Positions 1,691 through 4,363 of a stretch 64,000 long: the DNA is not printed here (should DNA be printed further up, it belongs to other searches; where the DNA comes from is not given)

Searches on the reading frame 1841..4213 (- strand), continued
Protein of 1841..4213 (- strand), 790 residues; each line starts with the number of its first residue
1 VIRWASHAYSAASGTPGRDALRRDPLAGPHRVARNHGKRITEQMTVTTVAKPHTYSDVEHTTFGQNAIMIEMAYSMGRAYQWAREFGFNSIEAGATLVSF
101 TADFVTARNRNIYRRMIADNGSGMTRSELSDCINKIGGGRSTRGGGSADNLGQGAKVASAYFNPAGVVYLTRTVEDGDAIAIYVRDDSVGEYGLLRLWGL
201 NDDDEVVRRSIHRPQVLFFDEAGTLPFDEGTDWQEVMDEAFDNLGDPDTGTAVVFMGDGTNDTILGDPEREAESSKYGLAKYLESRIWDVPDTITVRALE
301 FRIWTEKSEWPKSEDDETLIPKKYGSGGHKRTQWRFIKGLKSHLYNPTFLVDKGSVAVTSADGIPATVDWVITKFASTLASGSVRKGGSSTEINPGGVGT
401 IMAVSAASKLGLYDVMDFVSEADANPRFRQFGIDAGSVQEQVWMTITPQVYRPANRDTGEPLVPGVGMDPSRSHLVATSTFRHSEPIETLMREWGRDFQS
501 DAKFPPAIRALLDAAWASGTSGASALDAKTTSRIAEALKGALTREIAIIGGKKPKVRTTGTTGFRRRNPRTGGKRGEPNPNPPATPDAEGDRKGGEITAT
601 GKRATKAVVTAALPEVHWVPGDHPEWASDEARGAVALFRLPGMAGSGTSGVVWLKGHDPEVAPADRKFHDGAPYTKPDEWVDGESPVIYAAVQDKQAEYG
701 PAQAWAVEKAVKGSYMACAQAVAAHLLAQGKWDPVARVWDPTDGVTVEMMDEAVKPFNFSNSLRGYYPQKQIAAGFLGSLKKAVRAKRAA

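Call 106: find_related_loci(query=A2, collection=metagenome_contigs, flank=8000)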
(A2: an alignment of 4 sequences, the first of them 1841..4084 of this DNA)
Query A2 (747 aa) in metagenome_contigs; peptide patterns used: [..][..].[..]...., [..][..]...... (x = any residue, [..] = any of these).
193 stretches matched a pattern; 15 encode a relative of the query (tblastn E <= 1e-3); 15 distinct loci.
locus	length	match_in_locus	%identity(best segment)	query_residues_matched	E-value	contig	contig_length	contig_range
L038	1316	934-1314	69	5-131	1e-50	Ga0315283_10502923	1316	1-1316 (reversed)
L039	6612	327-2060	27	37-707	6e-38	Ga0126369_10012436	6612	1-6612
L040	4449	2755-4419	28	37-684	2e-37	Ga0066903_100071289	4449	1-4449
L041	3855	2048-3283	27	37-512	6e-36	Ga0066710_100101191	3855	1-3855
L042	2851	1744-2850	28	37-467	4e-34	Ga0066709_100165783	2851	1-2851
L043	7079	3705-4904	29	37-495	4e-33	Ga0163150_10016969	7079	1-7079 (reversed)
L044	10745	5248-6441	27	37-495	8e-32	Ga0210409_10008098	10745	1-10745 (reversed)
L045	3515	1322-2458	30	37-468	2e-31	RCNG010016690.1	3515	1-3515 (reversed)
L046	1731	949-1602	35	37-274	1e-28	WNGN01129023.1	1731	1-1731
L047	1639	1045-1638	34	37-257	5e-27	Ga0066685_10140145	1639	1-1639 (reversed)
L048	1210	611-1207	35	37-259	3e-26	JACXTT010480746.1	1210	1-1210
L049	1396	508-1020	35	37-225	2e-22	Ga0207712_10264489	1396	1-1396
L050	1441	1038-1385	41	37-154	3e-19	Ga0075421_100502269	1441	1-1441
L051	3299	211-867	27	6-260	1e-14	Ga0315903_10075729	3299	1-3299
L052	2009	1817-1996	48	37-96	2e-10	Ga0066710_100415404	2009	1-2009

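Call 109: find_encoding_contigs(protein=window:1841-4084:-, flank=10000)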
Protein window:1841-4084:- (747 aa): 1 contig read that carries it; 1 place shown.
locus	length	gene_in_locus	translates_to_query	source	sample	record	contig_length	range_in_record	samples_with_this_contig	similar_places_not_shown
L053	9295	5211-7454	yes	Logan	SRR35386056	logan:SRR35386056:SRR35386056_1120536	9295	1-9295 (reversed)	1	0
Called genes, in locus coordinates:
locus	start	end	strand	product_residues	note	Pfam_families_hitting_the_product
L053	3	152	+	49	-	?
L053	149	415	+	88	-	-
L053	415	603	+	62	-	-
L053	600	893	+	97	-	-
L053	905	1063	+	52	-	-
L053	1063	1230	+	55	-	-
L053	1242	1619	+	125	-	-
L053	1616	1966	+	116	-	-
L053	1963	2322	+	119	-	-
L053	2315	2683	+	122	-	-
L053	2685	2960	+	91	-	-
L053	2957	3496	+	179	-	-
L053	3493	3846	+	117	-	-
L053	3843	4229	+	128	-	-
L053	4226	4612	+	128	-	-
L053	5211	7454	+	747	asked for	-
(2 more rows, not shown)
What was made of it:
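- Checked: An independent gene call on an identical Logan contig gives the same 747 aa (call 109).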

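Call 110: list_cluster_members(proteins=[window:1841-4084:-, window:433-1749:-])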
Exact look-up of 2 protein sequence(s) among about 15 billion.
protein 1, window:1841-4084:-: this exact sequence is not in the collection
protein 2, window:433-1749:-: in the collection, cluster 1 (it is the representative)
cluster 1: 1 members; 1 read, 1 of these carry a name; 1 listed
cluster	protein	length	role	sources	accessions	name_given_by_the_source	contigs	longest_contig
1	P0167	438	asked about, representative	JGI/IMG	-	site-specific DNA-methyltransferase (adenine-specific)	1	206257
